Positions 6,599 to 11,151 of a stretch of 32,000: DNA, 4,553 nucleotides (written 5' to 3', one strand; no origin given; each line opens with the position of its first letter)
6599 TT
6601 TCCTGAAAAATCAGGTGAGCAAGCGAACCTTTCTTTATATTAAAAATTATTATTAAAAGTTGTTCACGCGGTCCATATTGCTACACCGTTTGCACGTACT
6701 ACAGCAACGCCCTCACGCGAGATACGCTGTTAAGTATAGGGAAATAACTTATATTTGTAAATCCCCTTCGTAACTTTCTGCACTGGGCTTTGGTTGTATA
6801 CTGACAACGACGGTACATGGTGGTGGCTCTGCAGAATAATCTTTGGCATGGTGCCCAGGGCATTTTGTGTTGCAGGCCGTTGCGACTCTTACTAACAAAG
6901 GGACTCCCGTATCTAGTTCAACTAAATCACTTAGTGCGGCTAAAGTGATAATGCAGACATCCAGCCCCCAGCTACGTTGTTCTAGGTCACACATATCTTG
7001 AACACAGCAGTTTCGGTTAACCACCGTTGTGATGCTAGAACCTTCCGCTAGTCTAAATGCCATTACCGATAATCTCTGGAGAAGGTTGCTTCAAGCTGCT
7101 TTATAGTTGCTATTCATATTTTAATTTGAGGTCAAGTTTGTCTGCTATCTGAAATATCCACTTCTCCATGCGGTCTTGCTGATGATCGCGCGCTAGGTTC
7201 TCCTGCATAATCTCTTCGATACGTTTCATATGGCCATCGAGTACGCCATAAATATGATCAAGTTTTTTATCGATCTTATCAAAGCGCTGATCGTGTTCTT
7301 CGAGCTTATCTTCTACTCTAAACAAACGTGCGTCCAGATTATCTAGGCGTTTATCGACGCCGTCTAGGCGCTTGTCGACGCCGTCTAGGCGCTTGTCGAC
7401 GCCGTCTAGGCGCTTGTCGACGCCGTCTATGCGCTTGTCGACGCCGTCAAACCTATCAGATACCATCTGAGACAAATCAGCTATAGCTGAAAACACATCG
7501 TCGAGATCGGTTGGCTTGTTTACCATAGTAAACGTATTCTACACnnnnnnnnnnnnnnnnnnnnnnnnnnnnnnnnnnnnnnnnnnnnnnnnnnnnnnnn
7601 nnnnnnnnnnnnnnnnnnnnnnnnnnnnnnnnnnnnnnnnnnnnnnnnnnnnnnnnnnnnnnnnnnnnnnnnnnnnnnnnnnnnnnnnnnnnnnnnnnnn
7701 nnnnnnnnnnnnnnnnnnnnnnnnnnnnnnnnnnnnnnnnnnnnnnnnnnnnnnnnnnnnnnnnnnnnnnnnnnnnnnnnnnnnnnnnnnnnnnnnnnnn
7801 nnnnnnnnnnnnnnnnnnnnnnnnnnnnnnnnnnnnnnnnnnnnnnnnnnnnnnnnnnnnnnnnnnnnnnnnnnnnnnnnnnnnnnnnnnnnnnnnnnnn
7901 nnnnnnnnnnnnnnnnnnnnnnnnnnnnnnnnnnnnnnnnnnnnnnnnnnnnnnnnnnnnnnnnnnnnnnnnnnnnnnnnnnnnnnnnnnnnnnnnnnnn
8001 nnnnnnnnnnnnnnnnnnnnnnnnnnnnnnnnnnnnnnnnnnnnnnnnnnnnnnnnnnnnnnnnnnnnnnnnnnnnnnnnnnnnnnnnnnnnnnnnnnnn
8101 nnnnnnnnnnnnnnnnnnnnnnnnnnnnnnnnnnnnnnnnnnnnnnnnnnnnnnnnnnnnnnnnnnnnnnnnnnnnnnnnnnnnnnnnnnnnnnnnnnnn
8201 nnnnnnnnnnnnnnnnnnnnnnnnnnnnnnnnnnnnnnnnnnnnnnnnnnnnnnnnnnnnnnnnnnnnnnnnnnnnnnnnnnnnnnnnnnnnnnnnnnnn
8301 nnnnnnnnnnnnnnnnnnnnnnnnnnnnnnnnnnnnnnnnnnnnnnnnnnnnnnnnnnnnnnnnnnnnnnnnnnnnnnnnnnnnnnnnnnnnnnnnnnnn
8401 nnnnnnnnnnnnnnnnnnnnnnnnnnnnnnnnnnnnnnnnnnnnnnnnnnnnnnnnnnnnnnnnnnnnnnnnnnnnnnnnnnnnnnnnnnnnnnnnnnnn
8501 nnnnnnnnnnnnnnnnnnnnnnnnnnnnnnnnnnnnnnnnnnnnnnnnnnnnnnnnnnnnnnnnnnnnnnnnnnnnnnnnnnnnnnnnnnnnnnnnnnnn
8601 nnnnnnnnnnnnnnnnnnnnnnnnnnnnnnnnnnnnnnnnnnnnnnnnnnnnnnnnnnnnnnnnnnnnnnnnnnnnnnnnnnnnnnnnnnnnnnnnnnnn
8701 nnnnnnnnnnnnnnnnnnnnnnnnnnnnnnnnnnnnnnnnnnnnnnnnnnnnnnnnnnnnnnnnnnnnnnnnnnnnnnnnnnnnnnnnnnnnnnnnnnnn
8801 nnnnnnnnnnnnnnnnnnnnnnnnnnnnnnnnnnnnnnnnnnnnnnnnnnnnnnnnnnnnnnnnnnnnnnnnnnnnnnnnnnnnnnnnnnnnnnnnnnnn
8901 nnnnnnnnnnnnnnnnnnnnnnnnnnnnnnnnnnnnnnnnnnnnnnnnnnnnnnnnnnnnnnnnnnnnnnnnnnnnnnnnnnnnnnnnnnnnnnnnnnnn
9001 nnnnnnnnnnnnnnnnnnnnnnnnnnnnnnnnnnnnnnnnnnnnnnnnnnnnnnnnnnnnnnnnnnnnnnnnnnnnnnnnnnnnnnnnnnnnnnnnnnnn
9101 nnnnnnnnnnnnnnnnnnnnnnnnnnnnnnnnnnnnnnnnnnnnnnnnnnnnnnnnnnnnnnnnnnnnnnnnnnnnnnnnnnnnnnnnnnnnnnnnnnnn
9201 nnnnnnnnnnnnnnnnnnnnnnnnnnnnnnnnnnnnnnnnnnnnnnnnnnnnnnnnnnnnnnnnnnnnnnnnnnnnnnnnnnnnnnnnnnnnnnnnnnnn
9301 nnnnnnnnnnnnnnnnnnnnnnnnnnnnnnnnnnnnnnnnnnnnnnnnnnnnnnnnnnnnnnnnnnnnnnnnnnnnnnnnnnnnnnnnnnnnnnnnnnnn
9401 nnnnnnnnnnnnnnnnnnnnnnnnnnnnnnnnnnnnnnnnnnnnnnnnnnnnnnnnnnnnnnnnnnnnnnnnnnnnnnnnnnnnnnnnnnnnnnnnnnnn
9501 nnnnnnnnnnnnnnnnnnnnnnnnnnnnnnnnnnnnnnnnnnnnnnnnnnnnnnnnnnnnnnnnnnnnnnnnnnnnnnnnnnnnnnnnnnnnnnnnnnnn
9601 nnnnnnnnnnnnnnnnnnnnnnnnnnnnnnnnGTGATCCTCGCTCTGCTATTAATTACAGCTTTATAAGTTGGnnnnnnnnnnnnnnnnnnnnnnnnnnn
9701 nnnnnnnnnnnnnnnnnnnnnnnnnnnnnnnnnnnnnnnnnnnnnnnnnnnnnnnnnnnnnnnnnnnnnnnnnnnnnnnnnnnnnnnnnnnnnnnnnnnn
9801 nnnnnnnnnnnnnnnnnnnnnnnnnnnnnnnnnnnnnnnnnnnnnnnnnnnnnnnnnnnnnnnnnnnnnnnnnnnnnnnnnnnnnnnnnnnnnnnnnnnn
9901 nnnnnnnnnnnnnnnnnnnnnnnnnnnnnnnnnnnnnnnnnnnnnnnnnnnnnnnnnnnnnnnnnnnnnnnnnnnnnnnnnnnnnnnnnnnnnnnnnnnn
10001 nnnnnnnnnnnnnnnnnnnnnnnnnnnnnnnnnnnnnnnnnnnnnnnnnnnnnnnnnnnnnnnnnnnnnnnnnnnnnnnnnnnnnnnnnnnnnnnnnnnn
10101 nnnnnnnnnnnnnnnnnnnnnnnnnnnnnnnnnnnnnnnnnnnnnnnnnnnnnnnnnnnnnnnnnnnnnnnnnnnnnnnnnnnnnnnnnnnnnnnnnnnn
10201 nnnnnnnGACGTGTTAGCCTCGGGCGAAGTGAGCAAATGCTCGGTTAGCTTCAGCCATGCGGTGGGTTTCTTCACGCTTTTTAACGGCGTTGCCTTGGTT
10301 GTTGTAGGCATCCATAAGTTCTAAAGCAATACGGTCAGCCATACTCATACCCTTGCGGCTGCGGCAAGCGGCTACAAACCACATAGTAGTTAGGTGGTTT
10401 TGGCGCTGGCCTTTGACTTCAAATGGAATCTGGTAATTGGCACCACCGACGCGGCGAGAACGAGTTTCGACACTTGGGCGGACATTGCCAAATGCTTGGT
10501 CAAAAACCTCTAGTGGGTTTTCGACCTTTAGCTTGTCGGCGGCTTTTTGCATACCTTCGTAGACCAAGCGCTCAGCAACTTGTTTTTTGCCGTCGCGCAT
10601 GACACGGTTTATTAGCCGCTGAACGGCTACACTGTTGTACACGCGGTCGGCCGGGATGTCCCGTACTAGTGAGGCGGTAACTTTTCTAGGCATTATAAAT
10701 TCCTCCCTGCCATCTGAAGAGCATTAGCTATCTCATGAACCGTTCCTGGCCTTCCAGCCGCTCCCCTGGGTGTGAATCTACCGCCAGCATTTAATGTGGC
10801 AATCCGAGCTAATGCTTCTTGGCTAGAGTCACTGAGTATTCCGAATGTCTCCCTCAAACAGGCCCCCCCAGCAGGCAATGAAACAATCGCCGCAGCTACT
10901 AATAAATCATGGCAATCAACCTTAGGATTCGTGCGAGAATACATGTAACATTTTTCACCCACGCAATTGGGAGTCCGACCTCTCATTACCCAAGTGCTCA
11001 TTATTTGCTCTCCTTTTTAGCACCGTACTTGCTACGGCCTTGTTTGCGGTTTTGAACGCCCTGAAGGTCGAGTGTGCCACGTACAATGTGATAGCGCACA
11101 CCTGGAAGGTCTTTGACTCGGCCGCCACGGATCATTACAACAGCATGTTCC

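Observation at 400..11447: Nearly every junction of the str and S10 ribosomal clusters carries an extra co-directional ORF of unknown function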

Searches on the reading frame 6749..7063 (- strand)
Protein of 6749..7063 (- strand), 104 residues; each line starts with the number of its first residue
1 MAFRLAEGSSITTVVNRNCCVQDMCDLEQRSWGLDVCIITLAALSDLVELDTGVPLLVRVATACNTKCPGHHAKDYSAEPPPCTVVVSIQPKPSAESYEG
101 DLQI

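Call 4: search_protein_families(library=pfam, proteins=[window:6749-7063:-], max_evalue=1)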
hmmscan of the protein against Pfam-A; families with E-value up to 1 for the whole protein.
window:6749-7063:- (104 aa): 0 families

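Call 6: search_protein_families(library=ncbifam, proteins=[window:6749-7063:-], max_evalue=1)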
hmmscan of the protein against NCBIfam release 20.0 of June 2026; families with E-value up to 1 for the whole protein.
window:6749-7063:- (104 aa): 0 families

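Call 22: search_protein_families(library=phrogs, proteins=[window:6749-7063:-], max_evalue=0.1)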
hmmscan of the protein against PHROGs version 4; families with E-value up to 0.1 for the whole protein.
window:6749-7063:- (104 aa): 0 families

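Call 23: search_protein_families(library=padloc, proteins=[window:6749-7063:-], max_evalue=0.1)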
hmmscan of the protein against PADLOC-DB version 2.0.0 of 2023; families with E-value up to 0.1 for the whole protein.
window:6749-7063:- (104 aa): 0 families

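Call 48: find_related_loci(query=window:6749-7063:-, collection=viral_contigs, flank=3000)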
Query window:6749-7063:- (104 aa) in viral_contigs; peptide patterns used: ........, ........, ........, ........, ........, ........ (x = any residue, [..] = any of these).
4 stretches matched a pattern, but none encodes a relative of the query by tblastn (E <= 1e-3).

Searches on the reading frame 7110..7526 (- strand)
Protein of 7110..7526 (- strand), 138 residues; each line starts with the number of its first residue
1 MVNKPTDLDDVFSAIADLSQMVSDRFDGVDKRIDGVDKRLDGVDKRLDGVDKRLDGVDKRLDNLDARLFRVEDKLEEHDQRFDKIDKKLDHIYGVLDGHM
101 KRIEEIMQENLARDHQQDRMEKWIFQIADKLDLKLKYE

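Call 4: search_protein_families(library=pfam, proteins=[window:7110-7526:-], max_evalue=1)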
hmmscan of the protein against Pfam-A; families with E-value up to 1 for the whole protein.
window:7110-7526:- (138 aa): 43 families (the best 25 are shown)
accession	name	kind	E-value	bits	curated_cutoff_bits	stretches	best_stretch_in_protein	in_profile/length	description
PF23991.1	DUF7310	-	2.6e-09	37.9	40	2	36-98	1-62/83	Coiled-coil region of unknown function (DUF7310)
PF02601.20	Exonuc_VII_L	-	4.8e-05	23.4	35.9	1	18-117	149-258/315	Exonuclease VII, large subunit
PF05531.17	NPV_P10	-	5.8e-05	23.9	29.8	1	49-97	15-66/75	Nucleopolyhedrovirus P10 protein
PF07889.17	DUF1664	-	0.00021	21.8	34.6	1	21-88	45-109/124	Protein of unknown function (DUF1664)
PF10779.14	XhlA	-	0.00027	21.5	34.7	2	51-92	3-44/67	Haemolysin XhlA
PF05816.16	TelA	-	0.00042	19.9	30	1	31-105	41-115/332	Toxic anion resistance protein (TelA)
PF07195.17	FliD_C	-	0.00046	20.1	25.4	1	58-103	189-234/236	Flagellar hook-associated protein 2 C-terminus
PF12495.13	Vip3A_N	-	0.00052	20.4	25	1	14-133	18-144/177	Vegetative insecticide protein 3A N terminal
PF02646.22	RmuC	-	0.0013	18.3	26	1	13-61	229-278/291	RmuC family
PF00261.25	Tropomyosin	-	0.0025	17.7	38.6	1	31-93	174-236/242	Tropomyosin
PF14712.11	Snapin_Pallidin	-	0.0026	18.6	29.6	1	32-64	56-88/89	Snapin/Pallidin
PF04210.18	MtrG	-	0.0026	18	27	0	73-93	10-30/64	Tetrahydromethanopterin S-methyltransferase, subunit G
PF01519.22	DUF16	-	0.0027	18.6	40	1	15-65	50-103/104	Protein of unknown function DUF16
PF06103.16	DUF948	-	0.0031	18.1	37.2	0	36-85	24-77/89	Bacterial protein of unknown function (DUF948)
PF06160.17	EzrA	-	0.0052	15.6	39.6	1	53-108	345-400/557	Septation ring formation regulator, EzrA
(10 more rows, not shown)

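Call 6: search_protein_families(library=ncbifam, proteins=[window:7110-7526:-], max_evalue=1)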
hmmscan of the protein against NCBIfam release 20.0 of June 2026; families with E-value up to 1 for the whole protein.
window:7110-7526:- (138 aa): 27 families (the best 25 are shown)
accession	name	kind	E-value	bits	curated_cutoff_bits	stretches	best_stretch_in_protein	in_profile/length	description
NF048001.1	GTP_morpho_1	equivalog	7.2e-07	28.9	50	1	21-47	21-47/70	GTA head formation protein, RCAP_rcc01685 family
NF047515.1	SpiroCoCo_C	equivalog_domain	7.3e-07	28.6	125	1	17-132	135-245/313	SpiroCoCo family coiled-coil protein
NF047516.1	LA_3659_fam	equivalog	1.4e-06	28.1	36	1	31-117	120-208/221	LA_3659 family protein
NF047514.1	SpiroCoCo_N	equivalog_domain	1.4e-06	28.1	75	1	31-117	120-208/221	SpiroCoCo family coiled-coil protein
NF045487.1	ASRP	equivalog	4.9e-06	25.4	300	1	24-126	355-461/593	archaea-specific SMC-related protein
NF005188.0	PRK06664.1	equivalog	5.6e-05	21.7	469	1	58-110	599-654/661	flagellar hook-associated protein FliD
TIGR01149.1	mtrG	equivalog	6.2e-05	22.8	50.65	1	71-94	10-33/70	tetrahydromethanopterin S-methyltransferase subunit MtrG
TIGR02169.1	SMC_prok_A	equivalog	9.1e-05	20.3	729.4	1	30-123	392-485/1165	chromosome segregation protein SMC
TIGR02168.1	SMC_prok_B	equivalog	0.0001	20.2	567.35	1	20-125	410-514/1181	chromosome segregation protein SMC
TIGR04523.1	Mplasa_alph_rch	subfamily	0.00035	18.6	270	1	33-129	498-596/745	helix-rich protein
NF053525.1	thylo_ssr2422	subfamily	0.00044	20.6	38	1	45-87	9-51/77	ssr2422 family thylakoid membrane protein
NF053563.1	Rkd4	equivalog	0.00044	18.5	860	1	35-105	566-635/747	arcadin-4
NF003034.1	PRK03918.1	equivalog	0.0005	18.2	700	1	32-108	187-262/878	DNA double-strand break repair ATPase Rad50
NF041034.1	Rad50_Sulf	equivalog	0.002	16.1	1000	1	33-108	179-253/872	DNA double-strand break repair ATPase Rad50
TIGR03319.1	RNase_Y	equivalog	0.0043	15.6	454.35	1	17-118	66-164/514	ribonuclease Y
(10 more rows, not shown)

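Call 22: search_protein_families(library=phrogs, proteins=[window:7110-7526:-], max_evalue=0.1)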
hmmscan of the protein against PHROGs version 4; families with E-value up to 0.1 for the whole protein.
window:7110-7526:- (138 aa): 49 families (the best 25 are shown)
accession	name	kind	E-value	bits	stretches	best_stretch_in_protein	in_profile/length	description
phrog_5553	-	unknown function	1.4e-13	52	2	17-76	7-66/114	-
phrog_12015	-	unknown function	5.2e-11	43.4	2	8-64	103-159/165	-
phrog_6701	-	unknown function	2.3e-07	31.7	2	43-114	69-136/169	-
phrog_1193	-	other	3.3e-06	28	1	29-66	11-48/76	hemolysin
phrog_25947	-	other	1.2e-05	26.6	2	45-112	9-75/79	hol-like chemotaxis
phrog_31956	-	unknown function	2.2e-05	24.7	2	9-60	409-463/596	-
phrog_1009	-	unknown function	7.9e-05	23.7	1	15-65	43-96/103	-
phrog_2990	-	unknown function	8.5e-05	23.8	0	66-110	61-105/133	-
phrog_3413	-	unknown function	0.00012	23.4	0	11-46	33-65/106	-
phrog_1863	-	unknown function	0.00022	22.1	1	38-89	44-95/97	-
phrog_11953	-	DNA, RNA and nucleotide metabolism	0.00025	21.9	0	20-53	10-43/154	exonuclease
phrog_3394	-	unknown function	0.00027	19.4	1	6-122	42-155/1862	-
phrog_12270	-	unknown function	0.00038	21.6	0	62-102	8-48/128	-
phrog_34867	-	unknown function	0.00042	21.6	0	10-46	11-45/112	-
phrog_24782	-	unknown function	0.00044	21.1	0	24-42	55-73/82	-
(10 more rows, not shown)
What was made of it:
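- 7110..7526 (-): X3: an annotated 138-aa coiled-coil protein with five tandem heptads (DGVDKRL), encoded by a 21-nt repeat at 7342-7448. Only generic coiled-coil hits (DUF7310 below cut-off, phrog_5553) (calls 4, 22).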

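Call 23: search_protein_families(library=padloc, proteins=[window:7110-7526:-], max_evalue=0.1)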
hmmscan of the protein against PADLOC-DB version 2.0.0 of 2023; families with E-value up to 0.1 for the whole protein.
window:7110-7526:- (138 aa): 21 families
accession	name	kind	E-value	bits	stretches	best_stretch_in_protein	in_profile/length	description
PDLC00006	DruC1|DruC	-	6.7e-07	26.2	1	30-132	160-262/626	Unknown function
PDLC03863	LmuB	-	0.00018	18.3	1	31-99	206-274/610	-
PDLC02750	PbeC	-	0.00026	17.7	1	30-109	196-281/629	PbeC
PDLC00509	JetC1|JetC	-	0.00047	16.4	1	24-121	334-432/1158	DUF3584 domain; MukB-like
PDLC00579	JetC3|JetC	-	0.00064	15.7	1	21-119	781-878/1453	DUF3584 domain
PDLC00507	JetC1|JetC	-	0.00084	15.7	1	40-128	727-816/1215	DUF3584 domain; MukB-like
PDLC00580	JetC3|JetC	-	0.00089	15.6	1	32-123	327-812/1068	DUF3584 domain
PDLC02722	PbeC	-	0.0011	15.7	1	13-135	367-489/643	PbeC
PDLC00503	JetC1|JetC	-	0.0021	14.2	1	24-105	289-372/1146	DUF3584 domain; MukB-like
PDLC01395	Cas11a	-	0.0023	16.4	0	14-67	40-92/121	CAS-I-A; effector_SS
PDLC04663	PDC-M46B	-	0.0023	15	1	30-134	266-374/483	-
PDLC03841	LeoBC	-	0.0027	14.9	1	12-134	272-404/601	-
PDLC00518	JetC1|JetC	-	0.0037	13.1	1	35-121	683-768/1112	DUF3584 domain; MukB-like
PDLC03859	LmuB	-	0.0045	14.2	1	31-119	353-446/611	-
PDLC02753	PbeC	-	0.0047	13.3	1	23-109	374-461/648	PbeC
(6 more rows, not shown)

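Call 46: list_cluster_members(proteins=[window:7113-7466:-, window:4826-5239:-, window:6752-6994:-, window:10696-10986:-, window:10696-10944:-, window:4826-5245:-, window:11004-11414:-])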
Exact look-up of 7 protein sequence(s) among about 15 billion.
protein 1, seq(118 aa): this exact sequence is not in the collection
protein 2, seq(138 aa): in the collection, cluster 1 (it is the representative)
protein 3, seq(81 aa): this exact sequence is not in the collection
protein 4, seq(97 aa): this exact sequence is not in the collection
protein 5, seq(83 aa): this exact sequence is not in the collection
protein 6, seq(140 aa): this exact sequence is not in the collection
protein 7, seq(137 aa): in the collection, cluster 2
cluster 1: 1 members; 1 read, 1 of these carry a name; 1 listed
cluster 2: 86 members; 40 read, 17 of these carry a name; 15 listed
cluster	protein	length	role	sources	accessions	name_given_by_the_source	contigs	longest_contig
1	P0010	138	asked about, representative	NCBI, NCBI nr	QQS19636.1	DnaJ domain-containing protein [Candidatus Saccharibacteria bacterium] | MAG: DnaJ domain-containing protein [Candidatus Saccharibacteria bacterium]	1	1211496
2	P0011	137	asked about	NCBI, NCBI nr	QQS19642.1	30S ribosomal protein S12 [Candidatus Saccharibacteria bacterium] | MAG: 30S ribosomal protein S12 [Candidatus Saccharibacteria bacterium]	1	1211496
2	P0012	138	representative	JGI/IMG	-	small subunit ribosomal protein S12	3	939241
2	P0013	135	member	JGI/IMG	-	small subunit ribosomal protein S12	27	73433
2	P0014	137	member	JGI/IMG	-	small subunit ribosomal protein S12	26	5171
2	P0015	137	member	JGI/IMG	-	small subunit ribosomal protein S12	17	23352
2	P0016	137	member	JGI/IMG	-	small subunit ribosomal protein S12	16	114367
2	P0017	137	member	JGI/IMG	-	small subunit ribosomal protein S12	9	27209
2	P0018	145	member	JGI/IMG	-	small subunit ribosomal protein S12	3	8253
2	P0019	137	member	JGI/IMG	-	small subunit ribosomal protein S12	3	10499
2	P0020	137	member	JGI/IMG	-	small subunit ribosomal protein S12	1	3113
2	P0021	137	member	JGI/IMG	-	small subunit ribosomal protein S12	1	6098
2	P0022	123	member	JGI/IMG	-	small subunit ribosomal protein S12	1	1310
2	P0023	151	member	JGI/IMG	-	small subunit ribosomal protein S12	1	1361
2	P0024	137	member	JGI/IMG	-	small subunit ribosomal protein S12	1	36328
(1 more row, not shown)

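Call 49: find_related_loci(query=window:7110-7526:-, collection=viral_contigs, flank=3000)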
Query window:7110-7526:- (138 aa) in viral_contigs; peptide patterns used: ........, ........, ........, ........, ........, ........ (x = any residue, [..] = any of these).
4 stretches matched a pattern, but none encodes a relative of the query by tblastn (E <= 1e-3).

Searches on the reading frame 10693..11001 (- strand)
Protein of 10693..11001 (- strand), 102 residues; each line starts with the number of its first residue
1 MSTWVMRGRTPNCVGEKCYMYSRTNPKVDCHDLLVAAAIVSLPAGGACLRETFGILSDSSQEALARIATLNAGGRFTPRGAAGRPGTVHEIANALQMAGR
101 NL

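Call 4: search_protein_families(library=pfam, proteins=[window:10693-11001:-], max_evalue=1)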
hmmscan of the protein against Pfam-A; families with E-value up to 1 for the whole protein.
window:10693-11001:- (102 aa): 0 families

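Call 6: search_protein_families(library=ncbifam, proteins=[window:10693-11001:-], max_evalue=1)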
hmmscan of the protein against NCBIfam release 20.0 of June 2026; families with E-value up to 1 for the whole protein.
window:10693-11001:- (102 aa): 0 families

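Call 9: list_cluster_members(proteins=[window:10693-11001:-, window:9674-10207:-, window:7110-7526:-, window:6749-7063:-, window:4823-5248:-, window:4288-4782:-, window:3371-3682:-])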
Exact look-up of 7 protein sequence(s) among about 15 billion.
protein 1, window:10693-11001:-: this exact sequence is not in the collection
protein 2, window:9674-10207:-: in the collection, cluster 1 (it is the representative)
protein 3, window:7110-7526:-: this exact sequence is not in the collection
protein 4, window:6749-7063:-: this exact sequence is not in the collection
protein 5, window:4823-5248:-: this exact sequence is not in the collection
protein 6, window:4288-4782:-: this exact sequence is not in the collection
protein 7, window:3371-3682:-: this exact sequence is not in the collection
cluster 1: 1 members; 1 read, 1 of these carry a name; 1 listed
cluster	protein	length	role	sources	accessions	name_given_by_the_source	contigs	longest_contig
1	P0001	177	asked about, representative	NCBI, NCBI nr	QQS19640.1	hypothetical protein IPL85_05220 [Candidatus Saccharibacteria bacterium] | MAG: hypothetical protein IPL85_05220 [Candidatus Saccharibacteria bacterium]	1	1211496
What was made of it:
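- The window comes from a closed 1.21-Mb Saccharibacteria metagenome-assembled genome (call 9).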

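Call 22: search_protein_families(library=phrogs, proteins=[window:10693-11001:-], max_evalue=0.1)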
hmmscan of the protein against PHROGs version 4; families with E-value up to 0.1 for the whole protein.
window:10693-11001:- (102 aa): 0 families

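Call 23: search_protein_families(library=padloc, proteins=[window:10693-11001:-], max_evalue=0.1)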
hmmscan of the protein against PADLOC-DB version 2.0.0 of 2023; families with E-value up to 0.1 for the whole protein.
window:10693-11001:- (102 aa): 0 families

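Call 37: search_protein_representatives(protein=window:10693-11001:-)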
Query: 102 residues. Proteins with E-value up to 0.001 (for the whole library): 2; up to 1e-10: 0; up to 1e-30: 0. The best 2 are listed.
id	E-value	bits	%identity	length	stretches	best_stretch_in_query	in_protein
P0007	2.3e-07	46.9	28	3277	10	30-66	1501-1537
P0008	2.5e-05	40.4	35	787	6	52-98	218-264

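Call 47: find_related_loci(query=window:10693-11001:-, collection=viral_contigs, flank=3000)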
Query window:10693-11001:- (102 aa) in viral_contigs; peptide patterns used: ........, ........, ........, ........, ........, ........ (x = any residue, [..] = any of these).
25 stretches matched a pattern, but none encodes a relative of the query by tblastn (E <= 1e-3).
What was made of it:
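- On Gene-turnover hotspot between core genes: No donor was identified, and there are no hits in viral contigs (calls 47-49).
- Tried and rejected: Scans for X1, X3 and X4 were negative (calls 47-49).
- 10693..11001 (-): X1: a 102-codon ORF that exactly fills a 308-nt lineage-specific insertion in the rpsL|rpsG TAATG overlap. Probably a bridging ORF or proto-gene, not an established gene. No homologue among 1.84 billion representative proteins (call 37) or in viral contigs (call 47).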
